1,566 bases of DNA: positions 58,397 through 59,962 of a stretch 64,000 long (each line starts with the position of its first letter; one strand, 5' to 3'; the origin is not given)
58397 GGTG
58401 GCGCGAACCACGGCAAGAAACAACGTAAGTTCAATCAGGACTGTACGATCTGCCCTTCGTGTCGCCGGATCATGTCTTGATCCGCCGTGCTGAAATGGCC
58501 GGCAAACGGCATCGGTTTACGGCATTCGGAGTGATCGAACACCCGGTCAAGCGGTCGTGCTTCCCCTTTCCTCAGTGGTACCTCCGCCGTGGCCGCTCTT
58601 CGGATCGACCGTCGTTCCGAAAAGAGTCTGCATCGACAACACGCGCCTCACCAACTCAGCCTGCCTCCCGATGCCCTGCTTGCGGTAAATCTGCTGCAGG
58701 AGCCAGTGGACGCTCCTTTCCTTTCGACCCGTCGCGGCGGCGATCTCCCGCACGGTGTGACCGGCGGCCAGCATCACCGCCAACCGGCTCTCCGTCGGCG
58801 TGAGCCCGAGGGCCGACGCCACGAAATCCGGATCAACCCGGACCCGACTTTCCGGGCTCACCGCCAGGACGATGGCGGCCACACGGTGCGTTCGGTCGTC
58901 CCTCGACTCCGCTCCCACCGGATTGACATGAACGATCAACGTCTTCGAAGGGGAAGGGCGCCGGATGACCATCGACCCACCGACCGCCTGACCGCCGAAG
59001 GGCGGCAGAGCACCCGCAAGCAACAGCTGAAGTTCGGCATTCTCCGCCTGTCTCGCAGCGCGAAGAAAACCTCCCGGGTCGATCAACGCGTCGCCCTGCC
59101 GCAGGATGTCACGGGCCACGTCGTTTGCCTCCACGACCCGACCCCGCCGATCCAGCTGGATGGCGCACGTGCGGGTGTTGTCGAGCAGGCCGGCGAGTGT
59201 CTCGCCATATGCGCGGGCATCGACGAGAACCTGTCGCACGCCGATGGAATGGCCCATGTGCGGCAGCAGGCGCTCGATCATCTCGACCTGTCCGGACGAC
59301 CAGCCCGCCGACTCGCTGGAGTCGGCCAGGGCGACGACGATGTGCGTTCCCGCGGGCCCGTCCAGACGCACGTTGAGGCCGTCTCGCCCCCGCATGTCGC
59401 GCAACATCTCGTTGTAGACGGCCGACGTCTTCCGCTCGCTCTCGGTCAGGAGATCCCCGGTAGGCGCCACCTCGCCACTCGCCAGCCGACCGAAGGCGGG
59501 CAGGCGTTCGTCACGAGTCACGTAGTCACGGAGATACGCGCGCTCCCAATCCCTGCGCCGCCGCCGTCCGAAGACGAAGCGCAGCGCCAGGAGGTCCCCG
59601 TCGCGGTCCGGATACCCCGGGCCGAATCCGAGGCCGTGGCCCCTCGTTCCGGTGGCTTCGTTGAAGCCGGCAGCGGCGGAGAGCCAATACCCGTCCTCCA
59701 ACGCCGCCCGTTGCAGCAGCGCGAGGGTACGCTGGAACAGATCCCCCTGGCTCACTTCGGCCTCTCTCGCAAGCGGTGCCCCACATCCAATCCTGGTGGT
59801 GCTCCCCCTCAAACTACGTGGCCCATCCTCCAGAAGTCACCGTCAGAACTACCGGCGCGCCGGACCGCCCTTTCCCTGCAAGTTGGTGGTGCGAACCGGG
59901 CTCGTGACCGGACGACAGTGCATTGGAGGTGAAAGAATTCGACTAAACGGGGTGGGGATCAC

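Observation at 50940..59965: Duplicated LuxR regulator module sharing a ~200 bp divergent promoter repeat; one copy deleted and frameshifted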

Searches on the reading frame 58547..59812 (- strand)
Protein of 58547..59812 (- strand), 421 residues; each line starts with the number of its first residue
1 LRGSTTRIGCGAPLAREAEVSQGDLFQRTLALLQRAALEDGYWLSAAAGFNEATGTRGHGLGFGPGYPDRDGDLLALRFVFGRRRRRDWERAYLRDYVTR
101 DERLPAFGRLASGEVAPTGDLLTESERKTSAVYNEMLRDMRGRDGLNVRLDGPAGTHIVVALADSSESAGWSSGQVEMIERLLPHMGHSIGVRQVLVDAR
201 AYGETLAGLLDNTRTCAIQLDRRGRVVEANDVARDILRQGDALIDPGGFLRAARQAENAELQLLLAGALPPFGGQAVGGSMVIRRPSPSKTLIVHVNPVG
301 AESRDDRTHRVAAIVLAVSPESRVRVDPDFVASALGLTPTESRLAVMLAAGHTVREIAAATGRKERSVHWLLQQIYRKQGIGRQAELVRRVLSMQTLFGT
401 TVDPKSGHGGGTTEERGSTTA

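Call 4: search_protein_families(library=pfam, proteins=[window:58547-59812:-], max_evalue=0.01)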
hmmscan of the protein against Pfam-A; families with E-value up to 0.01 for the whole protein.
window:58547-59812:- (421 aa): 2 families
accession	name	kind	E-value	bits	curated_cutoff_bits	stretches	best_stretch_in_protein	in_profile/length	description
PF00196.25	GerE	-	0.00046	20.2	23.5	1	337-389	3-55/57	Bacterial regulatory proteins, luxR family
PF13384.12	HTH_23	-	0.003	17.8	24.6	1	345-370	10-37/50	Homeodomain-like domain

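Call 6: find_encoding_contigs(protein=window:58547-59812:-, flank=10000, max_places=10)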
Protein window:58547-59812:- (421 aa): no gene with exactly this product is on record in the collection.

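Call 7: find_homologous_proteins(query=window:58547-59812:-)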
Query window:58547-59812:- (421 aa): 833 proteins with E <= 0.001 among 8000 candidates; the best 120 are listed.
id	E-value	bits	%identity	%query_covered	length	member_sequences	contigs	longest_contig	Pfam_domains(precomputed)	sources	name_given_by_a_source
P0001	7.6e-242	821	93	95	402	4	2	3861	-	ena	-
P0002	1.3e-228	777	89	95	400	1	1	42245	-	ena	-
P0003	6.9e-223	758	91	92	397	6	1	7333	PF00196.26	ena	-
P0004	5.3e-191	653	79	93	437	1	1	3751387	PF00196.26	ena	-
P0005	1.3e-190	652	75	98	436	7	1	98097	PF00196.26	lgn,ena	-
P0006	1.1e-184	632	77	93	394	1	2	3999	PF00196.26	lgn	-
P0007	2.0e-180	618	74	95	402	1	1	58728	PF00196.26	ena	-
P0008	2.6e-179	615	76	92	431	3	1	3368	PF00196.26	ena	-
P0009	1.1e-177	609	74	92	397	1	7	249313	PF00196.26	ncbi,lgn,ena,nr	ncbi:MAG: helix-turn-helix transcriptional regulator [Gemmatimonadetes bacterium]|nr:helix-turn-heli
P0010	2.2e-166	572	73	91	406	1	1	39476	PF00196.26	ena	-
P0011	8.8e-138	478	78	72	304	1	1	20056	PF00196.26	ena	-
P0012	4.8e-134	466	60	90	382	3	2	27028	PF00196.26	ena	-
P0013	5.7e-134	465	60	90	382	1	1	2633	PF00196.26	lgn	-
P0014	2.0e-133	464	61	90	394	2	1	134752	PF00196.26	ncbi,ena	-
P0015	2.5e-133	463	60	90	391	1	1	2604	PF00196.26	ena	-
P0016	3.1e-133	463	59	94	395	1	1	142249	PF00196.26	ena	-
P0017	4.4e-133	462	57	94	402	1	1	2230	PF00196.26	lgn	-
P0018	8.7e-133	461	61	90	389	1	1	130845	PF00196.26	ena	-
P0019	6.2e-132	459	58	94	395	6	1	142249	PF00196.26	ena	-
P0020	1.1e-131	458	59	90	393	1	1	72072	PF00196.26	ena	-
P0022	3.1e-131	456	60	90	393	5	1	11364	PF00196.26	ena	-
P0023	3.2e-131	456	58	90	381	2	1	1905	PF00196.26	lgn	-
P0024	9.1e-131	455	57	90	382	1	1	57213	PF00196.26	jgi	-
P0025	1.4e-130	454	58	90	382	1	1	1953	PF00196.26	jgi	-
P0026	4.2e-130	453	58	93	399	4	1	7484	PF00196.26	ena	-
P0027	2.0e-129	450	57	95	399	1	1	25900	PF00196.26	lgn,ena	-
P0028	4.2e-129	449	57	92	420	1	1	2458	PF00196.26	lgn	-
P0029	5.3e-129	449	58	90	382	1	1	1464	PF00196.26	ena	-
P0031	2.7e-126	440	57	90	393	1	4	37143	PF00196.26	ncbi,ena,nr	ncbi:MAG: helix-turn-helix transcriptional regulator [Gemmatimonadales bacterium]|nr:helix-turn-heli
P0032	1.0e-124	435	58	90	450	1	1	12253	PF00196.26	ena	-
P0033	5.9e-124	432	55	94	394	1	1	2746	PF00196.26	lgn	-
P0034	7.9e-123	429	58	89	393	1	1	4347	PF00196.26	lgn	-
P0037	2.3e-117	411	55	92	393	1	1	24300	PF00196.26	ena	-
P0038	1.6e-112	395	53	89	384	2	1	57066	PF00196.26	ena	-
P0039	1.6e-111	391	52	90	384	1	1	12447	PF00196.26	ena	-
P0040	2.6e-107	378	51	89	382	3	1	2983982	PF00196.26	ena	-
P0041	2.9e-106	374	51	89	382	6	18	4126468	PF00196.26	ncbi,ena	-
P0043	4.8e-105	370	49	89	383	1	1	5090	PF00196.26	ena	-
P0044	7.8e-105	369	51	90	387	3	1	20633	PF00196.26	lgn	-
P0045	9.2e-105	369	50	90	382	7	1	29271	PF00196.26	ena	-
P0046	9.6e-105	369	51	90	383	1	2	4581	PF00196.26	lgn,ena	-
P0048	1.1e-104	369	51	90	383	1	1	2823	PF00196.26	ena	-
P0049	4.6e-104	367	48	92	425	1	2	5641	PF00196.26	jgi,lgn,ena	-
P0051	1.3e-103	365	51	90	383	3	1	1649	PF00196.26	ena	-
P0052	2.4e-103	365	50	89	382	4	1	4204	PF00196.26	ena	-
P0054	6.6e-103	363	49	92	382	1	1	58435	PF00196.26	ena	-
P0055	2.5e-102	361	48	89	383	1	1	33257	PF00196.26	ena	-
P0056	3.7e-102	361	49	90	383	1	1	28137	PF13384.13,PF13936.13,PF00196.26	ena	-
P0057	3.9e-102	361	51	89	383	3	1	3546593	PF00196.26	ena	-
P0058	6.5e-102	360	50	89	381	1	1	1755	PF00196.26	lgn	-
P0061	2.2e-101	358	50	89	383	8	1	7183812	PF00196.26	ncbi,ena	-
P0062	3.4e-101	357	50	89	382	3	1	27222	PF00196.26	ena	-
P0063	6.8e-101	356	48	90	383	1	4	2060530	PF00196.26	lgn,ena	-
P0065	7.4e-101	356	48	88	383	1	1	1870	PF00196.26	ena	-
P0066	1.6e-100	355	39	90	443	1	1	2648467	PF00196.26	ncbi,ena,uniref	ncbi:helix-turn-helix transcriptional regulator [Candidatus Palauibacter sp.]|uniref:helix-turn-heli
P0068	4.0e-100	354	48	89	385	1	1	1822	PF00196.26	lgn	-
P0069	4.2e-100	354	49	89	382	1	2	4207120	PF00196.26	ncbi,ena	-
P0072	5.2e-100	354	49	90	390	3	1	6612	PF00196.26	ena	-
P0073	7.1e-100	353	50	90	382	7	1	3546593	PF00196.26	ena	-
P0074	7.4e-100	353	49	89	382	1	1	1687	PF00196.26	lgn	-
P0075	1.2e-99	352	49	90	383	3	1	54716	PF00196.26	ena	-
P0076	1.8e-99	352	49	89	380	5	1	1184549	PF00196.26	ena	-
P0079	2.6e-99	351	49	90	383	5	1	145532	PF00196.26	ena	-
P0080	3.6e-99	351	48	88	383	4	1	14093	PF00196.26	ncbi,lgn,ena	-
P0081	4.6e-99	350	49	88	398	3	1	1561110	PF00196.26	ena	-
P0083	5.8e-99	350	48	88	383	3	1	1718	PF00196.26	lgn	-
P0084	5.8e-99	350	49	89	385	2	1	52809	PF00196.26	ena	-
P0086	1.0e-98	349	49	89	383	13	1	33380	PF00196.26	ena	-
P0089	1.9e-98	348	47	90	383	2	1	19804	PF00196.26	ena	-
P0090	1.9e-98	348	49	89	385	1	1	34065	PF00196.26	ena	-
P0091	2.1e-98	348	49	90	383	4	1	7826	PF00196.26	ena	-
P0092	3.1e-98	348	48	93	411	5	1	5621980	PF00196.26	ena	-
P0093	3.7e-98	347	48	90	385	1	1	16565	PF00196.26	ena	-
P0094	4.0e-98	347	47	90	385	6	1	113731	PF00196.26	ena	-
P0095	6.0e-98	347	49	89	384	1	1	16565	PF00196.26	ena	-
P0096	6.3e-98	347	48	89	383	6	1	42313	PF00196.26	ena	-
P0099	1.0e-97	346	49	88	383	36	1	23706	PF00196.26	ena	-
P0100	1.1e-97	346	49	90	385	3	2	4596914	PF00196.26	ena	-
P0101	1.3e-97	346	48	90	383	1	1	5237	PF00196.26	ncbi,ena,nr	ncbi:MAG: helix-turn-helix transcriptional regulator [Rhodospirillaceae bacterium]|nr:helix-turn-hel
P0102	1.5e-97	345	46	90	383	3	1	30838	PF00196.26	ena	-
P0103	2.5e-97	345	50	89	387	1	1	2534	PF00196.26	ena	-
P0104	2.6e-97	345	48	88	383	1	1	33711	PF00196.26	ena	-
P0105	2.7e-97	345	50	89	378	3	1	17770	PF00196.26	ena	-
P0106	2.7e-97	345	48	89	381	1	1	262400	PF00196.26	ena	-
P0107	2.9e-97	344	47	90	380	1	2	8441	PF00196.26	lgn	-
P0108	2.9e-97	344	50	88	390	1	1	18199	PF00196.26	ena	-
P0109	3.1e-97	344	48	90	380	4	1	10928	PF00196.26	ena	-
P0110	3.4e-97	344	48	89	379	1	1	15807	PF00196.26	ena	-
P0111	3.7e-97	344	49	88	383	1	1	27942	PF00196.26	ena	-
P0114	7.7e-97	343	47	87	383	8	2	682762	PF00196.26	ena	-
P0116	8.8e-97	343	49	89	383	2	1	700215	PF00196.26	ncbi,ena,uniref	ncbi:helix-turn-helix transcriptional regulator [Candidatus Palauibacter sp.]|uniref:helix-turn-heli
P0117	8.9e-97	343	49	89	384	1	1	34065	PF00196.26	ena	-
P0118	9.1e-97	343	47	89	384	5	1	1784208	PF00196.26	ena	-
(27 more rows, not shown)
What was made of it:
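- On LuxR/GerE-type HTH transcription factors (Pfam PF00196): Long copy: 20.2 bits (below cut-off as a single sequence, call 4), but most homologues carry PF00196 (call 7).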

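Call 8: find_encoding_contigs(protein=P0002, flank=10000, max_places=4)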
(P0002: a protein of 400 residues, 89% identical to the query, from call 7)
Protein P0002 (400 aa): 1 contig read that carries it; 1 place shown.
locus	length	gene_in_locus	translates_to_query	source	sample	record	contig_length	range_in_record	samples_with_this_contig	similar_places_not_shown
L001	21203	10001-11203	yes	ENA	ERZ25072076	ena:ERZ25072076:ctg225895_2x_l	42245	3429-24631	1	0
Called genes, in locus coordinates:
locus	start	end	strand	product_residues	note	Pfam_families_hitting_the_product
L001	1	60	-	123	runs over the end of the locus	-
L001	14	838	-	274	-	PF13646:HEAT_2 (weak)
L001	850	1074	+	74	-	-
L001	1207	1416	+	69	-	-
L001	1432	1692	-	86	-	PF22570:LiaF-TM (weak), PF18917:LiaI-LiaF-like_TM1 (weak)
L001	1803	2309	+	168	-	-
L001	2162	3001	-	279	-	-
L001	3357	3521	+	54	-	PF08734:GYD (weak)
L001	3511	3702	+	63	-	-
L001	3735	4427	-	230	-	PF00476:DNA_pol_A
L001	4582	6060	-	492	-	PF01367:5_3_exonuc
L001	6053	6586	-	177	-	PF02739:5_3_exonuc_N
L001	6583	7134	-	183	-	-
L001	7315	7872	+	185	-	-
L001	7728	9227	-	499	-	PF00665:rve, PF13683:rve_3, PF05977:MFS_3 (weak)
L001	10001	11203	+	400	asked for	-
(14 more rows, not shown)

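Call 9: find_encoding_contigs(protein=P0004, flank=10000, max_places=4)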
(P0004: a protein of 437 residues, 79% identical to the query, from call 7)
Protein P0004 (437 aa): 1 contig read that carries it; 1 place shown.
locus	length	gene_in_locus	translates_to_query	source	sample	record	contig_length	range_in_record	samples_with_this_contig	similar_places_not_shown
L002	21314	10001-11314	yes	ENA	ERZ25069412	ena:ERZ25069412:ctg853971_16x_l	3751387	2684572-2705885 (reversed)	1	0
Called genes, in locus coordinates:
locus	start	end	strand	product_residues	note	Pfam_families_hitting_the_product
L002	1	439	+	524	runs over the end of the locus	PF16655:PhoD_N, PF09423:PhoD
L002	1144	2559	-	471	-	PF00144:Beta-lactamase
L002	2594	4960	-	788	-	PF00930:DPPIV_N, PF00326:Peptidase_S9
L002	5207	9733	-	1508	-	PF05345:He_PIG (faint), PF17803:Cadherin_4 (faint), PF17963:Big_9 (weak), PF02368:Big_2 (weak), PF23598:LRR_14, PF13855:LRR_8 (weak), PF23598:LRR_14, PF13855:LRR_8 (weak), +2 more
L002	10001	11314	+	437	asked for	PF00196:GerE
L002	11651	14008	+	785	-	PF00939:Na_sulph_symp (weak), PF03600:CitMHS, PF02080:TrkA_C, PF00939:Na_sulph_symp, PF03600:CitMHS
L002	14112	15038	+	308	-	PF01507:PAPS_reduct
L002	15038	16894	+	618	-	PF00009:GTP_EFTU, PF01926:MMR_HSR1 (faint), PF22594:GTP-eEF1A_C, PF01583:APS_kinase, PF13671:AAA_33 (weak)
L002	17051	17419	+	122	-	PF01475:FUR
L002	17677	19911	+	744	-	PF13620:CarboxypepD_reg, PF13715:CarbopepD_reg_2, PF07715:Plug, PF00593:TonB_dep_Rec_b-barrel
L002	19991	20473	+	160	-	-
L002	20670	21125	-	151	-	PF08808:RES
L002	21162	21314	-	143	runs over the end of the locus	PF20432:Xre-like-HTH, PF09722:Xre_MbcA_ParS_C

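Call 10: find_encoding_contigs(protein=P0005, flank=10000, max_places=4)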
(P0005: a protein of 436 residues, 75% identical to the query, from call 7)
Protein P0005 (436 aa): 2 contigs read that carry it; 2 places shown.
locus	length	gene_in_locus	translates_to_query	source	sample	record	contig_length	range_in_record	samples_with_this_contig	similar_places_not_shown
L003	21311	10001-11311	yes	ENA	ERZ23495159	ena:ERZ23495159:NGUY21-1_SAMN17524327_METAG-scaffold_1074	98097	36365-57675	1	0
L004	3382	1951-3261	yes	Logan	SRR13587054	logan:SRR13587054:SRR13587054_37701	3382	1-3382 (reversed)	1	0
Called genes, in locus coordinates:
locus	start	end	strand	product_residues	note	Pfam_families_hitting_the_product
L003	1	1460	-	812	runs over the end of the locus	PF02368:Big_2, PF22359:Big-like (faint), PF26182:Ig_NUP210_5th (faint), PF02368:Big_2, PF26918:Ig_Eae (weak), PF02368:Big_2, PF22612:GH113 (faint)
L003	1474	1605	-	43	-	-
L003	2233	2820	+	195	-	PF13274:SocA_Panacea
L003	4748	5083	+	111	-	-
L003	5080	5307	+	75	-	-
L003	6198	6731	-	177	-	-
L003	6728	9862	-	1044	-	PF02368:Big_2, PF00560:LRR_1 (faint), PF12799:LRR_4 (faint), PF13855:LRR_8 (faint), PF23598:LRR_14, PF10462:Peptidase_M66 (faint)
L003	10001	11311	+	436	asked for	PF00196:GerE (weak)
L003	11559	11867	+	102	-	PF02954:HTH_8 (weak), PF13560:HTH_31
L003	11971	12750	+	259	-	PF03372:Exo_endo_phos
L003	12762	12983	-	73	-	-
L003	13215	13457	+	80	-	-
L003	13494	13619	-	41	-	-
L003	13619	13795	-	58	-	-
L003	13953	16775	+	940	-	PF13620:CarboxypepD_reg, PF13715:CarbopepD_reg_2, PF07715:Plug, PF00593:TonB_dep_Rec_b-barrel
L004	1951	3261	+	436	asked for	PF00196:GerE (weak)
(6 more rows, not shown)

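Call 16: find_related_loci(query=A2, collection=genome_contigs, flank=6000)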
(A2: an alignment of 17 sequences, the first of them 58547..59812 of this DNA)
Query A2 (421 aa) in genome_contigs; peptide patterns used: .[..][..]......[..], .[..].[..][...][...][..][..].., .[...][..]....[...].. (x = any residue, [..] = any of these).
124 stretches matched a pattern; 77 encode a relative of the query (tblastn E <= 1e-3); 76 distinct loci.
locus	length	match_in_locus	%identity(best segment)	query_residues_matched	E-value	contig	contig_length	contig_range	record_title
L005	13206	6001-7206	89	5-406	0e+0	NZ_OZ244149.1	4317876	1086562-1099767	MAG: Candidatus Palauibacter sp. isolate 0d4ab03e-7888-48a4-aad6-e62ffb5e22cc chromosome 1, complete sequence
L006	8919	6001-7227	73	10-421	0e+0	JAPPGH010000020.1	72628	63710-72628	MAG: Candidatus Palauibacter rhopaloidicola isolate RHO1_bin_50 NODE_840_length_72628_cov_433.232125, whole genome shotg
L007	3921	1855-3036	57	17-409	2e-137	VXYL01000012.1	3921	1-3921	MAG: Gammaproteobacteria bacterium isolate SB0670_bin_10 NODE_10909_length_3921_cov_21.761511, whole genome shotgun sequ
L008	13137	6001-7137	57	18-397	8e-132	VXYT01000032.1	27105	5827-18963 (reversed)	MAG: Candidatus Palauibacter ramosifaciens isolate SB0670_bin_18 NODE_903_length_27105_cov_24.697486, whole genome shotg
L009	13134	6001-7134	51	16-394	1e-110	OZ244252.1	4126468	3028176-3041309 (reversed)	MAG: uncultured Candidatus Entotheonella sp. isolate 65fe1b67-1d6c-4ee1-a728-c1902880f996 genome assembly, chromosome: 1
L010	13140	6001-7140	50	20-399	1e-109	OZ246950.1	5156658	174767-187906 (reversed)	MAG: Longimicrobiales bacterium isolate 3aa531a3-4ffc-4887-82fc-46ee838b716f genome assembly, chromosome: 1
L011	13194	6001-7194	49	20-414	2e-107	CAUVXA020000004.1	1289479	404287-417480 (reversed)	MAG: Longimicrobiales bacterium isolate 5552ac82-0b67-4889-8bd1-75c19decb49e genome assembly, contig: contig_4, whole ge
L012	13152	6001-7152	52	13-397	4e-107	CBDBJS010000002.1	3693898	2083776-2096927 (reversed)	MAG: Longimicrobiales bacterium isolate 60270cfb-bcca-4a79-918d-44b5eb70727e genome assembly, contig: contig_2, whole ge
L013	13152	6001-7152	49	20-407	3e-106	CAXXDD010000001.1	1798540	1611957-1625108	MAG: Longimicrobiales bacterium isolate b3959559-3b23-4102-94a7-0dacaa5f4209 genome assembly, contig: contig_1, whole ge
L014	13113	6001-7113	50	24-394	1e-104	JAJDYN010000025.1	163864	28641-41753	MAG: Gemmatimonadetes bacterium isolate jk18x34bins.3 k141_515269, whole genome shotgun sequence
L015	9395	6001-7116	50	24-395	3e-104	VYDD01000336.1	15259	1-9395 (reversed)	MAG: Gammaproteobacteria bacterium isolate SB0675_bin_31 NODE_1711_length_15259_cov_6.399566, whole genome shotgun seque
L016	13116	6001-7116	49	24-395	7e-104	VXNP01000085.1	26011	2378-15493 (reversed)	MAG: Gammaproteobacteria bacterium isolate SB0662_bin_11 NODE_1802_length_26011_cov_99.091963, whole genome shotgun sequ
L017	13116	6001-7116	49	24-395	3e-103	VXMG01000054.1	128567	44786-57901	MAG: Gammaproteobacteria bacterium isolate SB0661_bin_31 NODE_161_length_128567_cov_46.818056, whole genome shotgun sequ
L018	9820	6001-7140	49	15-394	2e-103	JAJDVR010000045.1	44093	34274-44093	MAG: Gemmatimonadetes bacterium isolate jk18x22bins.6 k141_299216, whole genome shotgun sequence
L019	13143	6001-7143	49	20-400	4e-102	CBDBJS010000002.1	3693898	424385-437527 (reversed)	MAG: Longimicrobiales bacterium isolate 60270cfb-bcca-4a79-918d-44b5eb70727e genome assembly, contig: contig_2, whole ge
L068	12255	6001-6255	84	3-87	1e-38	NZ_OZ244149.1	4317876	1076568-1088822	MAG: Candidatus Palauibacter sp. isolate 0d4ab03e-7888-48a4-aad6-e62ffb5e22cc chromosome 1, complete sequence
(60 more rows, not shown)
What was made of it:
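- Related records are long-read MAG assemblies (calls 8, 9, 16).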
